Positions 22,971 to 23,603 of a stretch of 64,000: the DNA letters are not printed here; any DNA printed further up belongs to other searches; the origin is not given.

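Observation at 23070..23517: Stand-alone sigma-54-driven gene for an internally duplicated 8-cysteine small protein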

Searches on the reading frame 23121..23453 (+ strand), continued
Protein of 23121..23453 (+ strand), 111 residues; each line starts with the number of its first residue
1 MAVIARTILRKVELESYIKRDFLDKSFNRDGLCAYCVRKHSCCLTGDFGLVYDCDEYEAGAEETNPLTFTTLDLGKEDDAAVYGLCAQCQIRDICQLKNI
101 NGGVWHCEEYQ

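Call 34: fold_search(model_id=the predicted structure, library=pdb)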
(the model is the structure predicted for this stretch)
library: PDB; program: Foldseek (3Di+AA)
matches with E <= 10: 0; with E <= 0.001: 0
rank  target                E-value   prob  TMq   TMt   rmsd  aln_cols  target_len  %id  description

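Call 36: find_homologous_proteins(query=A2, max_evalue=0.00001)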
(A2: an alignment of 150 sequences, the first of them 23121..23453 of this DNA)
Query A2 (150 sequences) (111 aa, profile of the alignment): 1188 proteins with E <= 0.00001 among 2231 candidates; the best 120 are listed.
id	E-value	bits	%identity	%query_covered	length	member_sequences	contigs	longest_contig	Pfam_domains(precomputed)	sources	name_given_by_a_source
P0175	2.1e-25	107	34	95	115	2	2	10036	-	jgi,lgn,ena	-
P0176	3.2e-25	106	56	24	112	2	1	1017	-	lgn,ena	-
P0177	4.0e-25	106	30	72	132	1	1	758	-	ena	-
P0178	4.8e-25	106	30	86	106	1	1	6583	-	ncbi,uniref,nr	ncbi:hypothetical protein GF359_05415 [candidate division WOR-3 bacterium]|uniref:Uncharacterized pr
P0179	5.0e-25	106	28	95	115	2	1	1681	-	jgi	jgi:hypothetical protein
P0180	5.8e-25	105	32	72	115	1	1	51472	-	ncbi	-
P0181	7.5e-25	105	34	73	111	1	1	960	-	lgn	-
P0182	7.6e-25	105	30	95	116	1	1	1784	-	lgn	-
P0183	8.4e-25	105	29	97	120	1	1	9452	-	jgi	-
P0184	8.5e-25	105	28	95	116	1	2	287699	-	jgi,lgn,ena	-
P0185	1.3e-24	104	35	73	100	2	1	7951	-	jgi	jgi:hypothetical protein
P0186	1.4e-24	104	33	73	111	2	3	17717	-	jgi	jgi:hypothetical protein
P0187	1.5e-24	104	29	84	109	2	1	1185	-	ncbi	-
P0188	1.7e-24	104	40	73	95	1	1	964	-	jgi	jgi:hypothetical protein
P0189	2.2e-24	104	28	94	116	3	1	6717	-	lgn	-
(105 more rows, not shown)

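Call 37: search_protein_families(library=pfam, proteins=[L076:4406-5767:+, L027:2473-4161:+, L075:6688-9870:+, L067:4033-5355:+, L058:11091-12266:+, L059:6316-7164:+, L060:10361-11041:+, L032:151-1203:+, L028:6400-7482:+, L056:6010-6879:+], max_evalue=0.00001)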
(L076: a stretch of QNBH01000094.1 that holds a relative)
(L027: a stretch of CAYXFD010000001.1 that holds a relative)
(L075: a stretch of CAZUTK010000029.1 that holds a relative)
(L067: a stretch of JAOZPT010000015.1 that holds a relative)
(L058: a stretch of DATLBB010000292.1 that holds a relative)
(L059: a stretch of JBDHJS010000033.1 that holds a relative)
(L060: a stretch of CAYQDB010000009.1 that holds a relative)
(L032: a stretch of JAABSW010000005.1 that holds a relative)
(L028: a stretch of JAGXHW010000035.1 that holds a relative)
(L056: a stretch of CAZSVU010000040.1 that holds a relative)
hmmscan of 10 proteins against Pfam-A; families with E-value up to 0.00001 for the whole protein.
L076:4406-5767:+ (454 aa): 5 families
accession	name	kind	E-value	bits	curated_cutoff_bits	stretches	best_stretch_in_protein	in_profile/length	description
PF00158.32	Sigma54_activat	-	1.1e-70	237.2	20.2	1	149-316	1-168/168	Sigma-54 interaction domain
PF00072.30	Response_reg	-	1.7e-26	93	30.2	1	13-123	1-111/111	Response regulator receiver domain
PF25601.1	AAA_lid_14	-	4.4e-23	81.3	27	1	321-395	1-75/87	AAA+ ATPase lid domain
PF14532.12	Sigma54_activ_2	-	5.6e-22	78.9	25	1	150-320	1-138/138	Sigma-54 interaction domain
PF02954.25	HTH_8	-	4.4e-14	52.4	22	1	407-447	1-41/42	Bacterial regulatory protein, Fis family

L027:2473-4161:+ (563 aa): 2 families
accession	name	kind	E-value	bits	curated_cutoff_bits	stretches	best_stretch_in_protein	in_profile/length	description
PF02518.31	HATPase_c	-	1.6e-24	86.9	26.4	1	451-557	2-109/111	Histidine kinase-, DNA gyrase B-, and HSP90-like ATPase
PF00512.31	HisKA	-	1e-10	41.9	26.9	1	344-404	3-62/66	His Kinase A (phospho-acceptor) domain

L075:6688-9870:+ (1061 aa): 9 families
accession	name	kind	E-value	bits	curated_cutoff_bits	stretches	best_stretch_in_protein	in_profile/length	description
PF01512.22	Complex1_51K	-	3.1e-46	157.4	31.2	1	180-353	1-149/150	Nuo51 FMN-binding domain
PF10589.14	NADH_4Fe-4S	-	5.3e-32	110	23.5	1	464-548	1-85/85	NADH-ubiquinone oxidoreductase-F iron-sulfur binding region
PF07992.20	Pyr_redox_2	-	2.5e-26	93.2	26.1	1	658-958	2-291/291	Pyridine nucleotide-disulphide oxidoreductase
PF14691.11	Fer4_20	-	1.3e-24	86.7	25.8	1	555-641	20-108/113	Dihydroprymidine dehydrogenase domain II, 4Fe-4S cluster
PF13450.12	NAD_binding_8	-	2.1e-10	41.2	21.9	1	661-698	1-38/68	NAD(P)-binding Rossmann-like domain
PF13738.12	Pyr_redox_3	-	8.1e-10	38.9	30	0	776-841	153-218/305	Pyridine nucleotide-disulphide oxidoreductase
PF00070.33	Pyr_redox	-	6.1e-09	36.7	22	0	658-692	1-35/82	Pyridine nucleotide-disulphide oxidoreductase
PF01946.23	Thi4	-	2.8e-08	33.7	26.2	1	657-719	18-79/235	Thi4 family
PF01266.30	DAO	-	3.9e-07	30.4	27.9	0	658-692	1-35/353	FAD dependent oxidoreductase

L067:4033-5355:+ (441 aa): 2 families
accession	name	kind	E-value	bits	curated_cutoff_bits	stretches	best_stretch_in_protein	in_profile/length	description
PF00208.27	ELFV_dehydrog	-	1.8e-70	237.9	23.4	1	206-438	1-241/241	Glutamate/Leucine/Phenylalanine/Valine dehydrogenase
PF02812.23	ELFV_dehydrog_N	-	3.8e-56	188.8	25.3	1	58-182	3-127/129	Glu/Leu/Phe/Val dehydrogenase, dimerisation domain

L058:11091-12266:+ (392 aa): 1 family
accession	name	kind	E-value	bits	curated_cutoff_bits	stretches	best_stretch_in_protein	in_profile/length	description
PF01645.23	Glu_synthase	-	3.3e-11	43.4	20.4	1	304-376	185-256/369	Conserved region in glutamate synthase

L059:6316-7164:+ (283 aa): 1 family
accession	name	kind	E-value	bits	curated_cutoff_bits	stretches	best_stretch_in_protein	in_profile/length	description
PF01257.25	2Fe-2S_thioredx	-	4.7e-43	147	24.8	1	12-152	3-143/145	Thioredoxin-like [2Fe-2S] ferredoxin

L060:10361-11041:+ (227 aa): 2 families
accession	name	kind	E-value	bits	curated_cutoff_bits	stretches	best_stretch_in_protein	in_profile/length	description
PF13510.11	Fer2_4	-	1.3e-17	64.1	22.8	1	3-80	3-81/82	2Fe-2S iron-sulfur cluster binding domain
PF12838.12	Fer4_7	-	6e-08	33.5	27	1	125-178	2-50/52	4Fe-4S dicluster domain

L032:151-1203:+ (351 aa): 1 family
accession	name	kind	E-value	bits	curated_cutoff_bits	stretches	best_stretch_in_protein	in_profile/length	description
PF01636.29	APH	-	1e-21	78.3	23.2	1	74-301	12-230/239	Phosphotransferase enzyme family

L028:6400-7482:+ (361 aa): 4 families
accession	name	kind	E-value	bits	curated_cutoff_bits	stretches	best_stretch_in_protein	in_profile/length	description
PF00107.32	ADH_zinc_N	-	1.1e-29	103.4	31.8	1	193-322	1-128/129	Zinc-binding dehydrogenase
PF08240.17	ADH_N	-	3.2e-25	88.8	23.5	1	43-153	1-101/104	Alcohol dehydrogenase GroES-like domain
PF16912.11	Glu_dehyd_C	-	2.4e-10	40.7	34.9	1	174-347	22-201/211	Glucose dehydrogenase C-terminus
PF13602.12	ADH_zinc_N_2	-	1.4e-06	29.7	27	1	226-357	1-134/134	Zinc-binding dehydrogenase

L056:6010-6879:+ (290 aa): 1 family
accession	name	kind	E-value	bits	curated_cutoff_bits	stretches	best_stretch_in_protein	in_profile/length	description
PF01257.25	2Fe-2S_thioredx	-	6.5e-47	159.5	24.8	1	127-268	3-144/145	Thioredoxin-like [2Fe-2S] ferredoxin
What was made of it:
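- Closest known: NtrB/NtrC-sigma-54 nitrogen regulon. Same: A two-component kinase plus a REC-AAA+-HTH activator (call 37).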

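Call 55: search_protein_families(library=pfam, proteins=[L007:7108-8640:-, L004:6507-7211:-, L021:10370-11203:-, L004:10277-10972:-, L015:9707-10342:-, L017:4706-5872:+, L020:8708-9946:+, L019:7311-8417:-, L072:4130-5899:+], max_evalue=0.00001)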
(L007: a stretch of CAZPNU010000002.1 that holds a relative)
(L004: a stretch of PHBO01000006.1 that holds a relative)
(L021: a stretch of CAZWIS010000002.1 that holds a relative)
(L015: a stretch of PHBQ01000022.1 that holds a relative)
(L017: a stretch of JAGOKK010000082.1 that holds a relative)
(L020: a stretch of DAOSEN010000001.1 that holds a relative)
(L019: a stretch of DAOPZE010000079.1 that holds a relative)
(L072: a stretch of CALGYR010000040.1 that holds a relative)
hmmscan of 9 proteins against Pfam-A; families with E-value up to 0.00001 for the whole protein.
L007:7108-8640:- (511 aa): 2 families
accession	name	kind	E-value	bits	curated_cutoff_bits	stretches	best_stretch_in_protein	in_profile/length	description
PF00501.34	AMP-binding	-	2.4e-64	218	29.9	1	14-370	5-384/384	AMP-binding enzyme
PF13193.12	AMP-binding_C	-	6e-09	37.2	24.5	1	433-493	13-76/76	AMP-binding enzyme C-terminal domain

L004:6507-7211:- (235 aa): 1 family
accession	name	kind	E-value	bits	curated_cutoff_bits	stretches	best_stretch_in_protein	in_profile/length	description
PF00596.27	Aldolase_II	-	2.4e-26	93.2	22.2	1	24-230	1-181/183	Class II Aldolase and Adducin N-terminal domain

L021:10370-11203:- (278 aa): 0 families

L004:10277-10972:- (232 aa): 0 families

L015:9707-10342:- (212 aa): 0 families

L017:4706-5872:+ (389 aa): 3 families
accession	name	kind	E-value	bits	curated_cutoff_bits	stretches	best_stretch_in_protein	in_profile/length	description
PF02768.20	DNA_pol3_beta_3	-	5.5e-20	71.8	27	1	273-380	10-116/121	DNA polymerase III beta subunit, C-terminal domain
PF02767.21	DNA_pol3_beta_2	-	1.1e-17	64.8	27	1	130-180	2-52/116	DNA polymerase III beta subunit, central domain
PF00712.24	DNA_pol3_beta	-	1.1e-17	64.7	24.4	1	1-119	1-119/120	DNA polymerase III beta subunit, N-terminal domain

L020:8708-9946:+ (413 aa): 3 families
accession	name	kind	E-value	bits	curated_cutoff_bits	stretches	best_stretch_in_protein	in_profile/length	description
PF11700.14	ATG22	-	2.8e-61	208.1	24.1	1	53-405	77-481/482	Vacuole effluxer Atg22 like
PF07690.21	MFS_1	-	1.4e-24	87.2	33.4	2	22-285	12-267/347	Major Facilitator Superfamily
PF12832.13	MFS_1_like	-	6.7e-07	29.1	25.2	0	54-246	41-238/373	MFS_1 like family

L019:7311-8417:- (369 aa): 1 family
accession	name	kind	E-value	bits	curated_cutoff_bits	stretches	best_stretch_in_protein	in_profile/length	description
PF20539.3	DUF6754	-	6.8e-120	399.4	27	1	110-365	2-257/257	Domain of unknown function (DUF6754)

L072:4130-5899:+ (590 aa): 2 families
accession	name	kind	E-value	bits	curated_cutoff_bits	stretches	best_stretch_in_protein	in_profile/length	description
PF00501.34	AMP-binding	-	1.9e-79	267.7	29.9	1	44-423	2-384/384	AMP-binding enzyme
PF13193.12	AMP-binding_C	-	1.6e-07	32.6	24.5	1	474-552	1-64/76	AMP-binding enzyme C-terminal domain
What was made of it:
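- Tried and rejected: They are an AMP-binding enzyme, an aldolase, DnaN, an MFS transporter and so on (call 55).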

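Call 57: find_homologous_proteins(query=L027:4249-5619:+, max_evalue=1e-60)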
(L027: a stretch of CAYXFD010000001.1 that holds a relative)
Query L027:4249-5619:+ (457 aa): 7995 proteins with E <= 1e-60 among 8000 candidates; the best 120 are listed.
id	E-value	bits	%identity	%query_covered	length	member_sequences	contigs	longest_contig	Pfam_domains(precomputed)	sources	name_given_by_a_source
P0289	1.3e-292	988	100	100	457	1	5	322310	PF00158.33,PF25601.2,PF02954.26,PF14532.13,PF07728.21,PF00072.31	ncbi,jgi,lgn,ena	jgi:DNA-binding NtrC family response regulator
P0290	7.0e-237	804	83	97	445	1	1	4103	PF00158.33,PF25601.2,PF02954.26,PF00004.36,PF14532.13,PF07728.21,PF00072.31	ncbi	-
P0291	3.5e-235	799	81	98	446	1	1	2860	PF00158.33,PF25601.2,PF02954.26,PF00004.36,PF14532.13,PF07728.21,PF00072.31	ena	-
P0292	1.2e-233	794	81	97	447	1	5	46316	PF00158.33,PF25601.2,PF02954.26,PF00004.36,PF14532.13,PF07728.21,PF00072.31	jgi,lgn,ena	-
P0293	1.8e-233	793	81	97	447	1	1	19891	PF00158.33,PF25601.2,PF02954.26,PF00004.36,PF14532.13,PF07728.21,PF00072.31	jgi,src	-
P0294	6.7e-232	788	80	98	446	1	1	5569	PF00158.33,PF25601.2,PF02954.26,PF00004.36,PF14532.13,PF07728.21,PF00072.31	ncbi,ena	-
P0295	2.7e-230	783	79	98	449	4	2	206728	PF00158.33,PF25601.2,PF02954.26,PF00004.36,PF14532.13,PF07728.21,PF00072.31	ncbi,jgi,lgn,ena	-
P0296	2.2e-229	780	80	97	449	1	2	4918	PF00158.33,PF25601.2,PF02954.26,PF00004.36,PF14532.13,PF07728.21,PF00072.31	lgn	-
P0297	1.3e-227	774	78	98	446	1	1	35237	PF00158.33,PF25601.2,PF02954.26,PF00004.36,PF14532.13,PF07728.21,PF00072.31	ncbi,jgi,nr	ncbi:MAG: sigma-54 dependent transcriptional regulator [Candidatus Cloacimonetes bacterium]|nr:sigma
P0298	1.0e-223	761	78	97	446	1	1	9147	PF00158.33,PF25601.2,PF02954.26,PF00004.36,PF14532.13,PF07728.21,PF00072.31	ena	-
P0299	2.0e-210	717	73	96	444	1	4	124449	PF00158.33,PF25601.2,PF02954.26,PF14532.13,PF07728.21,PF00072.31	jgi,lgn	jgi:two-component system, NtrC family, response regulator HydG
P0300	2.6e-196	671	70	97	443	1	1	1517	PF00158.33,PF25601.2,PF02954.26,PF00004.36,PF14532.13,PF07728.21,PF00072.31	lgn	-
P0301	2.1e-195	668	70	96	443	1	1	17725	PF00158.33,PF25601.2,PF02954.26,PF00004.36,PF14532.13,PF07728.21,PF00072.31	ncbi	-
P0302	1.2e-183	629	67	96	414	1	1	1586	PF00158.33,PF25601.2,PF02954.26,PF14532.13,PF00072.31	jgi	-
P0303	2.3e-179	615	65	98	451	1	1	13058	PF00158.33,PF25601.2,PF02954.26,PF14532.13,PF07728.21,PF00072.31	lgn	-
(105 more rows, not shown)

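Call 58: find_encoding_contigs(protein=P0295, flank=6000, max_places=3)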
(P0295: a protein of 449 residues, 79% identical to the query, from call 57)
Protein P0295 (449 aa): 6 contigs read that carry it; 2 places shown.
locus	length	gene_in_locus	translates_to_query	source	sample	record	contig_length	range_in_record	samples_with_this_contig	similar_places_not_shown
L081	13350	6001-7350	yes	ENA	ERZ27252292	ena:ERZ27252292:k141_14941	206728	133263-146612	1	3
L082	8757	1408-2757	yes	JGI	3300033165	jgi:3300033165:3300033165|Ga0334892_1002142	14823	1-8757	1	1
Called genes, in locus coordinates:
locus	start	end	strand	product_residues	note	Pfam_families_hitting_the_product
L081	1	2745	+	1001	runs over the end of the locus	PF00072:Response_reg (faint), PF01326:PPDK_N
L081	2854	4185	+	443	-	PF02812:ELFV_dehydrog_N, PF00208:ELFV_dehydrog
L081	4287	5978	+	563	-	PF00512:HisKA, PF02518:HATPase_c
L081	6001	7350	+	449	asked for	PF00072:Response_reg, PF00158:Sigma54_activat, PF14532:Sigma54_activ_2, PF00004:AAA (weak), PF07728:AAA_5 (weak), PF25601:AAA_lid_14, PF02954:HTH_8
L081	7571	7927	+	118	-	-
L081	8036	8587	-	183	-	-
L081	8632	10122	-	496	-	PF07969:Amidohydro_3, PF01979:Amidohydro_1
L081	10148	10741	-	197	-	PF02545:Maf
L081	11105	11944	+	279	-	PF04951:Peptidase_M55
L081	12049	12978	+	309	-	-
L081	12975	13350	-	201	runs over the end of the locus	PF00440:TetR_N, PF08359:TetR_C_4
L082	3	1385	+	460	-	?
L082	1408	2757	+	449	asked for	PF00072:Response_reg, PF00158:Sigma54_activat, PF14532:Sigma54_activ_2, PF00004:AAA (weak), PF07728:AAA_5 (weak), PF25601:AAA_lid_14, PF02954:HTH_8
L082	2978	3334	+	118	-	-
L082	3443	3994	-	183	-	-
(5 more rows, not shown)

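Call 59: find_encoding_contigs(protein=P0299, flank=6000, max_places=3)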
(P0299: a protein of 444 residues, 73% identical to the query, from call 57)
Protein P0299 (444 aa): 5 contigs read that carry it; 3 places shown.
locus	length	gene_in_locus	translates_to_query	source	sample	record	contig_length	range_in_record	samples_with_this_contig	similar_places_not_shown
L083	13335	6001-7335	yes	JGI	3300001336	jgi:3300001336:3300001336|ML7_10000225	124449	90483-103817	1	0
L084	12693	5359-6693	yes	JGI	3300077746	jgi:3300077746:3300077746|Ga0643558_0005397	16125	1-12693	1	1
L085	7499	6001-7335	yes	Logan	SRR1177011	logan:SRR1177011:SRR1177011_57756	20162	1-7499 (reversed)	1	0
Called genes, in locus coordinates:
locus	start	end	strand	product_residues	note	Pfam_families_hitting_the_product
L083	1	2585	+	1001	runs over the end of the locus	PF00072:Response_reg (faint), PF01326:PPDK_N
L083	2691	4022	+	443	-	PF02812:ELFV_dehydrog_N, PF00208:ELFV_dehydrog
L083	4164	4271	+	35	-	-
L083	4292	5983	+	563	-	PF00512:HisKA, PF02518:HATPase_c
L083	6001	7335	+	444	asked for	PF00072:Response_reg, PF00158:Sigma54_activat, PF14532:Sigma54_activ_2, PF07728:AAA_5 (weak), PF25601:AAA_lid_14, PF02954:HTH_8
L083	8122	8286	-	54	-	-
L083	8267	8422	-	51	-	-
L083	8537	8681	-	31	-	-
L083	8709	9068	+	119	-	-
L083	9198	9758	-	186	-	-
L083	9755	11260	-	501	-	PF07969:Amidohydro_3, PF01979:Amidohydro_1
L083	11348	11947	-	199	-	PF02545:Maf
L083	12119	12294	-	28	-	-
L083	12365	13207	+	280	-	PF04951:Peptidase_M55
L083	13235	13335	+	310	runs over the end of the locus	PF05128:DUF697 (weak)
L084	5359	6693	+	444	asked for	PF00072:Response_reg, PF00158:Sigma54_activat, PF14532:Sigma54_activ_2, PF07728:AAA_5 (weak), PF25601:AAA_lid_14, PF02954:HTH_8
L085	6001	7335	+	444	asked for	PF00072:Response_reg, PF00158:Sigma54_activat, PF14532:Sigma54_activ_2, PF07728:AAA_5 (weak), PF25601:AAA_lid_14, PF02954:HTH_8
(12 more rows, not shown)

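Call 60: find_encoding_contigs(protein=P0301, flank=8000, max_places=2)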
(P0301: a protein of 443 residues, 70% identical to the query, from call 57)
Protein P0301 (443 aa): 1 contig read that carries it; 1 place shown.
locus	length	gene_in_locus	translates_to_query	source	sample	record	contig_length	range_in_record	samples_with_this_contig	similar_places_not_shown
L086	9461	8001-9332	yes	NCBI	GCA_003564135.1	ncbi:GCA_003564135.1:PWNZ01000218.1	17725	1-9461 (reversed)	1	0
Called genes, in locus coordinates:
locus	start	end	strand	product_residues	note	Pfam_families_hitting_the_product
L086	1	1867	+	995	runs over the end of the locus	PF00072:Response_reg (faint), PF01326:PPDK_N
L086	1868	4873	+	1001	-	PF01326:PPDK_N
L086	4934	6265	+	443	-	PF02812:ELFV_dehydrog_N, PF00208:ELFV_dehydrog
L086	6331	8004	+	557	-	PF00512:HisKA, PF02518:HATPase_c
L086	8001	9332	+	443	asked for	PF00072:Response_reg, PF00004:AAA (faint), PF00158:Sigma54_activat, PF14532:Sigma54_activ_2, PF07728:AAA_5 (weak), PF25601:AAA_lid_14, PF02954:HTH_8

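Call 61: find_encoding_contigs(protein=P0303, flank=8000, max_places=2)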
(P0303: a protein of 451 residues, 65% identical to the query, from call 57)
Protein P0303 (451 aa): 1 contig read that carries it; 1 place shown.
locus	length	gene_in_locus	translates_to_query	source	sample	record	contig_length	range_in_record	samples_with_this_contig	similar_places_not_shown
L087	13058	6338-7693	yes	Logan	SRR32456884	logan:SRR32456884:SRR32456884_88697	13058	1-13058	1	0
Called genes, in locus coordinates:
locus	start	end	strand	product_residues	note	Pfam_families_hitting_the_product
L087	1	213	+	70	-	?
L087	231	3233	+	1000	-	PF01326:PPDK_N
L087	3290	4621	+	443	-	PF02812:ELFV_dehydrog_N, PF00208:ELFV_dehydrog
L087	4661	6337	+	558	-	PF00512:HisKA, PF02518:HATPase_c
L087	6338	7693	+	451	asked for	PF00072:Response_reg, PF00158:Sigma54_activat, PF14532:Sigma54_activ_2, PF07728:AAA_5 (weak), PF25601:AAA_lid_14, PF02954:HTH_8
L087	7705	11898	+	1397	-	PF00211:Guanylate_cyc (faint), PF13191:AAA_16, PF13401:AAA_22 (faint), PF17874:TPR_MalT (faint), PF00515:TPR_1 (faint), PF07719:TPR_2 (faint), PF13176:TPR_7 (faint), PF13424:TPR_12, +3 more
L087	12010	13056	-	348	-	?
